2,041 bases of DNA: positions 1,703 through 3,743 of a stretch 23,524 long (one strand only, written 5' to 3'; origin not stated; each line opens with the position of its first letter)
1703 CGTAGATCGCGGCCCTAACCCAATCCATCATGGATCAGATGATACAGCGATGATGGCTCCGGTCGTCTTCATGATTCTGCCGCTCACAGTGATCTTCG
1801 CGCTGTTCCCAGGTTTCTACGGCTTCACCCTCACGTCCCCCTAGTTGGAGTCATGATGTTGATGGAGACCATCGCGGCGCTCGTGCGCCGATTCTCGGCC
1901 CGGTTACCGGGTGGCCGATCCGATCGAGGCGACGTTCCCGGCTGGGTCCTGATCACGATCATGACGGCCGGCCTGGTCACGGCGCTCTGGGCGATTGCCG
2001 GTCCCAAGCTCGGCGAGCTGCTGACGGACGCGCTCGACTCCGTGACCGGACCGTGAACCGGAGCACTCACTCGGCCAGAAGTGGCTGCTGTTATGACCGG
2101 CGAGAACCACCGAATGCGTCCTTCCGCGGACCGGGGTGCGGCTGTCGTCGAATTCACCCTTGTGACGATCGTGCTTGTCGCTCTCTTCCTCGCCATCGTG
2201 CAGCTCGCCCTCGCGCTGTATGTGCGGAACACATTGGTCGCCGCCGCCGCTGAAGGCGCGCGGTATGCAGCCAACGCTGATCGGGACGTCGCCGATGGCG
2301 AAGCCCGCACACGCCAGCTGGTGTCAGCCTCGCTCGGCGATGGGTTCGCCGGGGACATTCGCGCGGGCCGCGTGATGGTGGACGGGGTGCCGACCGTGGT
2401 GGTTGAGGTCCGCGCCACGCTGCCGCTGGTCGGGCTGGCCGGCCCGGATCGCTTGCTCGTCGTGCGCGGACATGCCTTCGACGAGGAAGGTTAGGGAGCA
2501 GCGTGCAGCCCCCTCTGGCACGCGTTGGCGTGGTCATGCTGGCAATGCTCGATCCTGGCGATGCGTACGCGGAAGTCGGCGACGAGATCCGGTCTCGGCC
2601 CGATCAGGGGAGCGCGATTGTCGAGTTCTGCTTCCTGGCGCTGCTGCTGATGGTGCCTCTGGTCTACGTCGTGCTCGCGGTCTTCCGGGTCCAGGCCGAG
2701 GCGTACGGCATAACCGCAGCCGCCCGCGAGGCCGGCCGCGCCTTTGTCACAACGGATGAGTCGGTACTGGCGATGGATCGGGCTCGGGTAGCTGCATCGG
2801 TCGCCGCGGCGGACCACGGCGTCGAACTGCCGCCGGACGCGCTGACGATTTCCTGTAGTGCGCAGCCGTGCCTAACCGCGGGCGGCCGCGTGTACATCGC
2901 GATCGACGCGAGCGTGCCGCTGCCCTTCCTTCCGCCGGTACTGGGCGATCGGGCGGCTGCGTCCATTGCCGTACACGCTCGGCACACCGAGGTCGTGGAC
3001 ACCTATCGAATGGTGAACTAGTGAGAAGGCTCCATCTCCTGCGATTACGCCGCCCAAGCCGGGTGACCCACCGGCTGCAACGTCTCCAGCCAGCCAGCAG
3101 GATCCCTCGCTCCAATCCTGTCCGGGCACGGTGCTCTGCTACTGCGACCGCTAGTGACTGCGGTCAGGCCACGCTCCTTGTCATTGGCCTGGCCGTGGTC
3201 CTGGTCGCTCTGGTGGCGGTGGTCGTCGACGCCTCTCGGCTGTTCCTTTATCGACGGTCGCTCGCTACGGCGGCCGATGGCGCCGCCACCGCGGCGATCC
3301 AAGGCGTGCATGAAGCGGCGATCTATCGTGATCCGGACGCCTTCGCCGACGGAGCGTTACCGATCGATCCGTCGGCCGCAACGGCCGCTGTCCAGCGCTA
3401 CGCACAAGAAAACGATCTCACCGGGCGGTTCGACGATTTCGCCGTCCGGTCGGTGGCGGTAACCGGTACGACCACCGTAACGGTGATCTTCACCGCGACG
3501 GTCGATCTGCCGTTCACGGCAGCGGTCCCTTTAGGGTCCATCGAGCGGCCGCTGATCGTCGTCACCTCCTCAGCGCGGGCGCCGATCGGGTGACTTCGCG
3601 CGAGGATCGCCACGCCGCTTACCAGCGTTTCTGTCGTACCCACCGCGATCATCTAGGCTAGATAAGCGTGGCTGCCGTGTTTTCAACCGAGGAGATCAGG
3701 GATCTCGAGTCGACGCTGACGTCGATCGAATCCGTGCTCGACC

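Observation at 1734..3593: Distal half of a Tad/Flp pilus operon abuts the recombinase; tadZ/tadA/tadB/tadC absent from the window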

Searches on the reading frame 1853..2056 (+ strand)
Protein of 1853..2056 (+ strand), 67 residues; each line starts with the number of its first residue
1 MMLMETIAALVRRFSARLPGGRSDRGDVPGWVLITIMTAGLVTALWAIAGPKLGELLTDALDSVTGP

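Call 3: search_protein_families(library=pfam, proteins=[window:1853-2056:+], max_evalue=0.01)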
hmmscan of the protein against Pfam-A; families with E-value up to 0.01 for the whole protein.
window:1853-2056:+ (67 aa): 0 families

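Call 4: search_protein_families(library=ncbifam, proteins=[window:1853-2056:+], max_evalue=0.01)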
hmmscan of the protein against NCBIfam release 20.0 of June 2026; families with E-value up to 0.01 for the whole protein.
window:1853-2056:+ (67 aa): 0 families

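Call 52: search_protein_families(library=pfam, proteins=[window:1853-2056:+], max_evalue=10)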
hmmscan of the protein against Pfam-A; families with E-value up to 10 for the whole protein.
window:1853-2056:+ (67 aa): 0 families

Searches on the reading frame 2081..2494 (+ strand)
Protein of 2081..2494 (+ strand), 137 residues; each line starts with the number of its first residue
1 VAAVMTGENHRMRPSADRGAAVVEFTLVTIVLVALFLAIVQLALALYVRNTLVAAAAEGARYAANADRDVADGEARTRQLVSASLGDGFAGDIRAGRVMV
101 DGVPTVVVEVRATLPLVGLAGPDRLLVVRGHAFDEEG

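Call 3: search_protein_families(library=pfam, proteins=[window:2081-2494:+], max_evalue=0.01)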
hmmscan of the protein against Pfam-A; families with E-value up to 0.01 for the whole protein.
window:2081-2494:+ (137 aa): 1 family
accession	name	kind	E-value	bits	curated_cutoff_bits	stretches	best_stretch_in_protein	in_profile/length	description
PF07811.17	TadE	-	5.5e-12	46.1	22.9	1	19-61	1-43/43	TadE-like protein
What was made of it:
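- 2081..2494 (+): TadE-like pseudopilin. PF07811, E 5.5e-12 (call 3).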

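Call 4: search_protein_families(library=ncbifam, proteins=[window:2081-2494:+], max_evalue=0.01)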
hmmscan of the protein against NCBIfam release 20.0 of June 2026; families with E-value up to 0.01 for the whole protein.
window:2081-2494:+ (137 aa): 0 families

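Call 12: find_related_loci(query=window:2081-2494:+, collection=genome_contigs, flank=10000)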
Query window:2081-2494:+ (137 aa) in genome_contigs; peptide patterns used: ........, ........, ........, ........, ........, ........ (x = any residue, [..] = any of these).
600 stretches matched a pattern (row limit reached: there are more); 32 encode a relative of the query (tblastn E <= 1e-3); 32 distinct loci.
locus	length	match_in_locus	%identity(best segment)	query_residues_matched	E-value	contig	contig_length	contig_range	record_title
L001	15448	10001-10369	59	13-135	9e-39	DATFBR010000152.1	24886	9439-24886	MAG TPA_asm: Jiangellaceae bacterium isolate SMAG_U8533 k141_1605690, whole genome shotgun sequence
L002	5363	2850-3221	58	12-135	1e-38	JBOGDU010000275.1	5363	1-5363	MAG: Jiangellaceae bacterium isolate M3-S_metawrap_bin.2 k127_3369335, whole genome shotgun sequence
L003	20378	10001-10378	55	12-136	1e-36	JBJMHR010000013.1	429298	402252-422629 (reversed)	MAG: Actinomycetes bacterium isolate H1_18_all_fractions_metab_conc_10_67_14 k255_3366284, whole genome shotgun sequence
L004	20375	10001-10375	66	12-135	3e-36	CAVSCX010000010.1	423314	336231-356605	MAG: uncultured Actinomycetota bacterium isolate MFD02581.bin.1.279 genome assembly, contig: contig_10427, whole genome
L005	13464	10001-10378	57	11-135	7e-36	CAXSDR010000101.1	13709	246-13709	MAG: uncultured Motilibacteraceae bacterium isolate private_X16_metawrap_bin.23 genome assembly, contig: private_X16_met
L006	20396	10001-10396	61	10-135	4e-34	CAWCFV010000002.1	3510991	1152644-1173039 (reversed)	MAG: uncultured Actinomycetota bacterium isolate MFD01275.bin.1.13 genome assembly, contig: contig_4931, whole genome sh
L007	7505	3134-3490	61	17-135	2e-32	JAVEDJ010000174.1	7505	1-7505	MAG: Actinomycetota bacterium isolate BP_174 scaffold_948699, whole genome shotgun sequence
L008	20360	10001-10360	60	16-135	2e-31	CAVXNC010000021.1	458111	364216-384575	MAG: uncultured Actinomycetota bacterium isolate MFD02840.bin.1.275 genome assembly, contig: contig_4558, whole genome s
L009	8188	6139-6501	60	17-137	3e-26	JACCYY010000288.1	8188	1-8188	MAG: Sporichthyaceae bacterium isolate MGR_bin216 SD2897-2912_k127_2990791, whole genome shotgun sequence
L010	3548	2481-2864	75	10-137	3e-25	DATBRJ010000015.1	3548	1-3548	MAG TPA_asm: Actinomycetes bacterium isolate SMAG_U4126 k141_2024325, whole genome shotgun sequence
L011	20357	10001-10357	48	14-136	2e-24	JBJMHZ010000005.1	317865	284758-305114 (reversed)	MAG: Frankiaceae bacterium isolate H2_16_all_fractions_metab_56_73_59 k255_1180430, whole genome shotgun sequence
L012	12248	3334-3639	44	17-115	1e-18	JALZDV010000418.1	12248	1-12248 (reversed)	MAG: Actinomycetota bacterium isolate SDM bin9 SC8801-03_k127_1800499, whole genome shotgun sequence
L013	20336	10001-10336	44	9-115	7e-19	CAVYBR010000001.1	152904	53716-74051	MAG: uncultured Actinomycetota bacterium isolate MFD04212.bin.2.171 genome assembly, contig: contig_14093, whole genome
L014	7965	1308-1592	53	45-136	3e-18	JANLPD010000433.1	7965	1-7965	MAG: Frankiales bacterium isolate OTE_38_metabat_424 OTE_38_k141_4198335, whole genome shotgun sequence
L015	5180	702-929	50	11-86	2e-17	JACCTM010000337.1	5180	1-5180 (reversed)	MAG: Geodermatophilaceae bacterium isolate MGR_bin74 SD2897-2912_k127_670508, whole genome shotgun sequence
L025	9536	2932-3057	50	46-87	7e-7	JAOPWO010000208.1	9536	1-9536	MAG: Modestobacter sp. isolate RYN_176 scaffold_1992480, whole genome shotgun sequence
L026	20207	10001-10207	46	13-81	5e-6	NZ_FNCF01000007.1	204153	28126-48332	Klenkia brasiliensis strain DSM 44526, whole genome shotgun sequence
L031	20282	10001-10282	41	46-135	2e-5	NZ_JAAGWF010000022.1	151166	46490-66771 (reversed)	Geodermatophilus sabuli strain I12A-02694 Scaffold13_2, whole genome shotgun sequence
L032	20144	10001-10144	46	46-89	5e-5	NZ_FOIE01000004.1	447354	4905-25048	Geodermatophilus poikilotrophus strain DSM 44209, whole genome shotgun sequence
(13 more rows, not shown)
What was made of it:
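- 2081..2494 (+): Orthologues occur in 32 genomes (call 12).
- Tried and rejected: The best TadE identities were 55-75% (call 12).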

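Call 52: search_protein_families(library=pfam, proteins=[L037:6070-6270:+, L025:2562-2768:+], max_evalue=10)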
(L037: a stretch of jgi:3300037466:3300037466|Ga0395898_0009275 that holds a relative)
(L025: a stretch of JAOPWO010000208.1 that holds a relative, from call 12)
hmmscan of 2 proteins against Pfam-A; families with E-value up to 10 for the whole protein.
L037:6070-6270:+ (66 aa): 0 families

L025:2562-2768:+ (68 aa): 1 family
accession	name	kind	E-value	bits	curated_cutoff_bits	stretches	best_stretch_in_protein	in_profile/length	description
PF16982.10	Flp1_like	-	0.091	12.7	33.5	1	39-66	18-45/49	Putative Flagellin, Flp1-like, domain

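Call 57: search_protein_families(library=pfam, proteins=[L032:6340-7044:-], max_evalue=0.001)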
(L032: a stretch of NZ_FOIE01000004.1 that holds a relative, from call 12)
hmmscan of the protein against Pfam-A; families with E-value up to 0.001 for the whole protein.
L032:6340-7044:- (234 aa): 1 family
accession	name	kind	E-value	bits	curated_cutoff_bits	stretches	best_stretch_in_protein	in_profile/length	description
PF09509.15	Hypoth_Ymh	-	1.1e-22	80.6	25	1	101-225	2-119/119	Protein of unknown function (Hypoth_ymh)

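Call 72: search_protein_families(library=phrogs, proteins=[L026:1027-1392:-, L026:1664-2272:-, L026:2562-3206:-, L026:3203-4627:-, L026:4624-5058:-, L026:8134-9699:+, L031:8024-9508:-], max_evalue=0.0001)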
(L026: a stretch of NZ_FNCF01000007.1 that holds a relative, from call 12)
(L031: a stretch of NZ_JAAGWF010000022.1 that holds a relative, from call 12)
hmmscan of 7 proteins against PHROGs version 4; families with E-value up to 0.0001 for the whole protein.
L026:1027-1392:- (121 aa): 3 families
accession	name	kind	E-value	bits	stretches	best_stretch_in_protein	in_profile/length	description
phrog_93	-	DNA, RNA and nucleotide metabolism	1.5e-14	54.6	1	6-100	340-430/613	endonuclease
phrog_824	-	unknown function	7.4e-10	40.2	1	45-98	107-161/265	-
phrog_5702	-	DNA, RNA and nucleotide metabolism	2.1e-07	31.8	1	49-93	4-48/70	Holliday junction resolvase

L026:1664-2272:- (202 aa): 1 family
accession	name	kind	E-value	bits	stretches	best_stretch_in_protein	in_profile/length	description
phrog_9210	-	unknown function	5e-34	118.7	1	7-198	9-199/204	-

L026:2562-3206:- (214 aa): 0 families

L026:3203-4627:- (474 aa): 11 families
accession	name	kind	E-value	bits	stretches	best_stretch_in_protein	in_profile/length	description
phrog_67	-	other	3.9e-87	295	1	20-469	116-347/743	DNA methyltransferase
phrog_3008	-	other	2.3e-47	162.3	1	244-469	2-215/244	DNA methyltransferase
phrog_6025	-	other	1.8e-31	110.2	2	114-191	58-135/192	DNA methyltransferase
phrog_498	-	other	5e-25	89.1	1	386-466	343-421/633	DNA methyltransferase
phrog_8769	-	other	4.2e-23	82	1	413-469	1-57/71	methyltransferase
phrog_18293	-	other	2.8e-12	47.6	1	402-466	44-108/119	methyltransferase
phrog_23085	-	unknown function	9.6e-11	42.5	1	401-465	41-105/138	-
phrog_23148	-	unknown function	6.2e-09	37.1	1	391-460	71-141/165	-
phrog_6952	-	other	1.9e-07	32.1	1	403-456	113-166/181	DNA methyltransferase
phrog_12862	-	unknown function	6.4e-07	30.4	1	29-67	4-40/149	-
phrog_11619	-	other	6e-06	26.8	0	28-66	68-106/186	DNA methyltransferase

L026:4624-5058:- (144 aa): 0 families

L026:8134-9699:+ (521 aa): 3 families
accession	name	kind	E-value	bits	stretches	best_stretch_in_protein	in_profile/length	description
phrog_95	-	integration and excision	8.9e-90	303.1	1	46-505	85-554/651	integrase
phrog_125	-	DNA, RNA and nucleotide metabolism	3.9e-23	83.3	1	50-239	21-185/254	DNA invertase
phrog_6620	-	integration and excision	3.1e-05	24.6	1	50-134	57-138/201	transposase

L031:8024-9508:- (494 aa): 3 families
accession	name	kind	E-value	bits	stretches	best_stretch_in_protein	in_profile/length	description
phrog_95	-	integration and excision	1.7e-86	292.2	1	2-456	86-568/651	integrase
phrog_125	-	DNA, RNA and nucleotide metabolism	1.4e-35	124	1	2-212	18-190/254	DNA invertase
phrog_6620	-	integration and excision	2.7e-05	24.8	1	3-93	55-140/201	transposase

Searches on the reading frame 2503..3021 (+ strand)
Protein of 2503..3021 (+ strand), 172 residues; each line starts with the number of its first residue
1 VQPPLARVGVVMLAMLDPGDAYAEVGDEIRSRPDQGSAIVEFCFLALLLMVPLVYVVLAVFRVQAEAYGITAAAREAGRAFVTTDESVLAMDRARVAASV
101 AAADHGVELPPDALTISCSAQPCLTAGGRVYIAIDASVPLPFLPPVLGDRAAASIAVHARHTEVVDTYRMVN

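Call 3: search_protein_families(library=pfam, proteins=[window:2503-3021:+], max_evalue=0.01)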
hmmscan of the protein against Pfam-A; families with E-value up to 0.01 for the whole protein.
window:2503-3021:+ (172 aa): 0 families

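Call 4: search_protein_families(library=ncbifam, proteins=[window:2503-3021:+], max_evalue=0.01)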
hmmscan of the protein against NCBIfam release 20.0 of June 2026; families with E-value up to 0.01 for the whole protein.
window:2503-3021:+ (172 aa): 0 families

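Call 52: search_protein_families(library=pfam, proteins=[window:2503-3021:+], max_evalue=10)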
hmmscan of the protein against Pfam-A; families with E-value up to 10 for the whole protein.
window:2503-3021:+ (172 aa): 1 family
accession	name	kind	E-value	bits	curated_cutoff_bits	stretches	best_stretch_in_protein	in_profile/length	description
PF07811.17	TadE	-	0.32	11.6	22.9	1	36-79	1-43/43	TadE-like protein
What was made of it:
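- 2503..3021 (+): Second TadE-like protein. Weak PF07811 hit, E 0.32 (call 52).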

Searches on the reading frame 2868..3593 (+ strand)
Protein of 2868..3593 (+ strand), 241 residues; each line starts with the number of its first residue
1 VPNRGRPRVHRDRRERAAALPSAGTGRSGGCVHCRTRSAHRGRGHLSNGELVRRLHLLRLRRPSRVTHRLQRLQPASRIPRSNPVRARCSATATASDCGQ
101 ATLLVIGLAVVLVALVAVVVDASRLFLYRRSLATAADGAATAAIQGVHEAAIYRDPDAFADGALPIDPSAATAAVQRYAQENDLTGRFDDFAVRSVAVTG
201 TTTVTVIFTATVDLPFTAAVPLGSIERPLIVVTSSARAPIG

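Call 3: search_protein_families(library=pfam, proteins=[window:2868-3593:+], max_evalue=0.01)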
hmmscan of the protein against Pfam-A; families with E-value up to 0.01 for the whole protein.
window:2868-3593:+ (241 aa): 1 family
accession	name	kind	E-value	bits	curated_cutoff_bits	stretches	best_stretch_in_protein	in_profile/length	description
PF13400.11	Tad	-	4e-07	30.7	22.3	1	99-143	1-44/47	Putative Flp pilus-assembly TadE/G-like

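Call 4: search_protein_families(library=ncbifam, proteins=[window:2868-3593:+], max_evalue=0.01)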
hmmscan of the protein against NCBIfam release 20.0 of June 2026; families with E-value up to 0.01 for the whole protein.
window:2868-3593:+ (241 aa): 1 family
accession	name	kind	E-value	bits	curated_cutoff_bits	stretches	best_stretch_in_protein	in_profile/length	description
TIGR03816.1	tadE_like_DECH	hypoth_equivalog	0.00024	21.2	50.95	1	97-150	1-54/109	Rv3654c family TadE-like protein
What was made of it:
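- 3195..3593 (+): Tad/TadG-like (Rv3654c-like) protein, the last gene of the operon before prfB. The start is uncertain. Weak TIGR03816 hit (call 4).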

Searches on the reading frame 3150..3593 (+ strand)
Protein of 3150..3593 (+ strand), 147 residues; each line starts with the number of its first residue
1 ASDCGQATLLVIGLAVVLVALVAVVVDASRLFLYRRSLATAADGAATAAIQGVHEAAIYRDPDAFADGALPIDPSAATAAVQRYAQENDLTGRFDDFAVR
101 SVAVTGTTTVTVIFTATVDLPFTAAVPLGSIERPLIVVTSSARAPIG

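Call 52: search_protein_families(library=pfam, proteins=[window:3150-3593:+], max_evalue=10)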
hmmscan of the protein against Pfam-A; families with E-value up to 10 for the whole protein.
window:3150-3593:+ (147 aa): 2 families
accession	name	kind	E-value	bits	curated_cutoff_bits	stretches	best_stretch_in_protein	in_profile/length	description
PF13400.11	Tad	-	1.6e-07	31.9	22.3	1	5-49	1-44/47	Putative Flp pilus-assembly TadE/G-like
PF07811.17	TadE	-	0.07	13.7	22.9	1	14-46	10-42/43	TadE-like protein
